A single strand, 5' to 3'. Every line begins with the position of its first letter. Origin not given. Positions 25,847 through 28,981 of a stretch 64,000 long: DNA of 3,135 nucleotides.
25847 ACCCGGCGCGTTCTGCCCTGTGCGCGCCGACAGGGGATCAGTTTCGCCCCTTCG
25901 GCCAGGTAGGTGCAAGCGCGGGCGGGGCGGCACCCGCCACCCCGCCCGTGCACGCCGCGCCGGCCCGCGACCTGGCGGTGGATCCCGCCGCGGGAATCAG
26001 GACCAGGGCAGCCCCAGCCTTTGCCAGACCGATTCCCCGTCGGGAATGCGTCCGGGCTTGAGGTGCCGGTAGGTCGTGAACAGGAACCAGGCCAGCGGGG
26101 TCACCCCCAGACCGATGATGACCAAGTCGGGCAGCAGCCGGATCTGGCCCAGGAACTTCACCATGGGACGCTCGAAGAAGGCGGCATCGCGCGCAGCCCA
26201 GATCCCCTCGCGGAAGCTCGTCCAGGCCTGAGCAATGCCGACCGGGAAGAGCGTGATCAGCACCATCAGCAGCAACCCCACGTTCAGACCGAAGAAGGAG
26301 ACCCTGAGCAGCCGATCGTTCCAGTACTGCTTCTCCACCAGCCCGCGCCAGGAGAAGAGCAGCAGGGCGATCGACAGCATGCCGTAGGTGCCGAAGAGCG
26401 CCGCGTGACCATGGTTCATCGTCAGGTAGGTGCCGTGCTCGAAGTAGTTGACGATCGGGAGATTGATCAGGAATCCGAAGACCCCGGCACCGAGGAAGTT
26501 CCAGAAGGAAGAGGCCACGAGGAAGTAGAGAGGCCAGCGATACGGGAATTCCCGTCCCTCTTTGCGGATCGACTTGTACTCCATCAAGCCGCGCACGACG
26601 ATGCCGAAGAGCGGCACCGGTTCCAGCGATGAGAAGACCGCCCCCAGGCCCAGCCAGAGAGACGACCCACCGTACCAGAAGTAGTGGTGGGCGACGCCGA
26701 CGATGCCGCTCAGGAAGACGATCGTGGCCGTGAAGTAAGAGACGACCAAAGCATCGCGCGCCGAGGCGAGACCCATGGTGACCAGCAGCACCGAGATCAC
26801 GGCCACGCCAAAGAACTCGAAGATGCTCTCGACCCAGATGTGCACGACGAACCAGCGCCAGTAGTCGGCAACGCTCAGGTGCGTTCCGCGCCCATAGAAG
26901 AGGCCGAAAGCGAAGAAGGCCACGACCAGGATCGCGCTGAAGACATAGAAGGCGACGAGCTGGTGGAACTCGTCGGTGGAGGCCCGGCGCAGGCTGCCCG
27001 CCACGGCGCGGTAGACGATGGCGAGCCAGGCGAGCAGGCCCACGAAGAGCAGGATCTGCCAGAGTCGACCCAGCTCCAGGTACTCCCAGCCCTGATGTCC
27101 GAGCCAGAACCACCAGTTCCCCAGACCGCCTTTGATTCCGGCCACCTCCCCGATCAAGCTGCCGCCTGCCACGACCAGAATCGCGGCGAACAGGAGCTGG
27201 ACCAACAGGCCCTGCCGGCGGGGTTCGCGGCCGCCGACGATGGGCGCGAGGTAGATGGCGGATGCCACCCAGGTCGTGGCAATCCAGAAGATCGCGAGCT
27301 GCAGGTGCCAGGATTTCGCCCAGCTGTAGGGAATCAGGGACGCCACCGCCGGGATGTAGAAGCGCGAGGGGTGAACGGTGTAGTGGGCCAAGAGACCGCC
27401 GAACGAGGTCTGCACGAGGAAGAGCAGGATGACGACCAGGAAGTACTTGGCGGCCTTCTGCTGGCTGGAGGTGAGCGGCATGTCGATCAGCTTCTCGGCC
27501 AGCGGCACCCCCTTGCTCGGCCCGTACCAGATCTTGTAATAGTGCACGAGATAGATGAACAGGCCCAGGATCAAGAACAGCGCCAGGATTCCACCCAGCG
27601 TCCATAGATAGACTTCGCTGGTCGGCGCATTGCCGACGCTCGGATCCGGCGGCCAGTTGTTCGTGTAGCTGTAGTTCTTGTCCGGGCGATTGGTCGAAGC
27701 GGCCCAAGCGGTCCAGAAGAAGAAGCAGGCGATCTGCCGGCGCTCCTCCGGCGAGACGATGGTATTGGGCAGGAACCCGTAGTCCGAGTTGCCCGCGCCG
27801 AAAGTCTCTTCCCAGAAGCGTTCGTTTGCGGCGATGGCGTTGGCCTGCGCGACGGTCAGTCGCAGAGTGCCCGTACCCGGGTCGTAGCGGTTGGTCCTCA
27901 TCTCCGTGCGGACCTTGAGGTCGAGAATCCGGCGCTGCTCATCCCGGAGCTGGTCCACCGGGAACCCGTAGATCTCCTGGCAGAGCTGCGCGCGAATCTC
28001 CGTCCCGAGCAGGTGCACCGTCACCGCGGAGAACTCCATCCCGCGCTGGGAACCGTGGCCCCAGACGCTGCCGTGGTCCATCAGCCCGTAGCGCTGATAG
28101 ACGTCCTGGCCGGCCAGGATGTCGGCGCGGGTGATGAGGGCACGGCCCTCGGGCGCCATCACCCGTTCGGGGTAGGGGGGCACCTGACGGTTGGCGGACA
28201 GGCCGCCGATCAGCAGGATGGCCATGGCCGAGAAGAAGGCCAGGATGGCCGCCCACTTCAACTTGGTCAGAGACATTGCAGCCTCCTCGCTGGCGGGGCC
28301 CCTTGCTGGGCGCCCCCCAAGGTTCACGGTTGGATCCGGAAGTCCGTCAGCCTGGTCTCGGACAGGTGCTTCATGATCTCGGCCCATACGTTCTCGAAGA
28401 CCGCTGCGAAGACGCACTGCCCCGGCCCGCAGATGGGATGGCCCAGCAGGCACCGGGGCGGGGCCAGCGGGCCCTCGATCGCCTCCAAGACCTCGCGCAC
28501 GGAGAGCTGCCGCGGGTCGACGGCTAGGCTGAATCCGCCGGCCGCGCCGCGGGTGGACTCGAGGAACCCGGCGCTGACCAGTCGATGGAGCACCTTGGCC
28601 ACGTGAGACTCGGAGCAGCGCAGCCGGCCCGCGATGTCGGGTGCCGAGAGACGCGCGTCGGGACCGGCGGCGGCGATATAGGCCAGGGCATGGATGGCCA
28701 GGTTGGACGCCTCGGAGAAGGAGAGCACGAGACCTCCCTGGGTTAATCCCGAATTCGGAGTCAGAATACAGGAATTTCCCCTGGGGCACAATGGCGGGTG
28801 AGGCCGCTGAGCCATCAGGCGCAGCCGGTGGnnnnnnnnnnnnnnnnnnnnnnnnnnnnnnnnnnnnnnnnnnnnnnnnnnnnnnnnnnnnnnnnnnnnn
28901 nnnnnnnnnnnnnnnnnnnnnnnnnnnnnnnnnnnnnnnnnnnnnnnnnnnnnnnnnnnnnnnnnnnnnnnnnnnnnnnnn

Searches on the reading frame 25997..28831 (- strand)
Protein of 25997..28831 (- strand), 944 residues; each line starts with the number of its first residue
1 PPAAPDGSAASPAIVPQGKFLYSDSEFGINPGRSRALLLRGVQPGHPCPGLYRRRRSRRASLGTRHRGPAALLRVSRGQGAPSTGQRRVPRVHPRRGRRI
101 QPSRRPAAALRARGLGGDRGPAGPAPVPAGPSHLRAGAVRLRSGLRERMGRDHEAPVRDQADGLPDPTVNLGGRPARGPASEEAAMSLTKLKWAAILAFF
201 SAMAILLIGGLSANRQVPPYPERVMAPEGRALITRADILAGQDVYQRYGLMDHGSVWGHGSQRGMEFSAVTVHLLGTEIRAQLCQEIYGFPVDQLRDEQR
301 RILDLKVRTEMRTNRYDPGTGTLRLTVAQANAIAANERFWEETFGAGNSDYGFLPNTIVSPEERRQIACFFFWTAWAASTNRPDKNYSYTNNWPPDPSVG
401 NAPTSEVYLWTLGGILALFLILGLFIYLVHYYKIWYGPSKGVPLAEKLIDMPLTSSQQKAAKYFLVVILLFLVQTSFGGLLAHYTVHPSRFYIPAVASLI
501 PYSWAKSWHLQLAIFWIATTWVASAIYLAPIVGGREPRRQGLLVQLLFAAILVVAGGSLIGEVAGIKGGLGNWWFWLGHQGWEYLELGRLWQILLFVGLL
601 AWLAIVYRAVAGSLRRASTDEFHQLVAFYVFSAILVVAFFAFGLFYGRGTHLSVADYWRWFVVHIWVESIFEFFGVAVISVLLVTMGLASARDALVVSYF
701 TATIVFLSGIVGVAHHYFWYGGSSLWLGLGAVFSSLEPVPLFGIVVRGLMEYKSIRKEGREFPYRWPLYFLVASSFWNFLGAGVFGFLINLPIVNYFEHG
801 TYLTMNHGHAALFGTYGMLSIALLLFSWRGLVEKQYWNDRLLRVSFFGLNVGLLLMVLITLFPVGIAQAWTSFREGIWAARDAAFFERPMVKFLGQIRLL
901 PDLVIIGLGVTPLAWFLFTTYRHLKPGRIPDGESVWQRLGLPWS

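Call 55: search_protein_families(library=pfam, proteins=[window:25997-28831:-], max_evalue=0.00001)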
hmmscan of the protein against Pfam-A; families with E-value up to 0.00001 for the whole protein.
window:25997-28831:- (944 aa): 2 families
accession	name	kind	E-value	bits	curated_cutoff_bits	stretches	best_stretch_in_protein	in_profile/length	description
PF22085.1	NorB_cytochrome_c-like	-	2.7e-54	184.7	29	1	221-395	1-181/181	Nitric oxide reductase subunit B, cytochrome c-like domain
PF00115.25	COX1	-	3.3e-54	184.8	34.8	1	460-871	3-407/436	Cytochrome C and Quinol oxidase polypeptide I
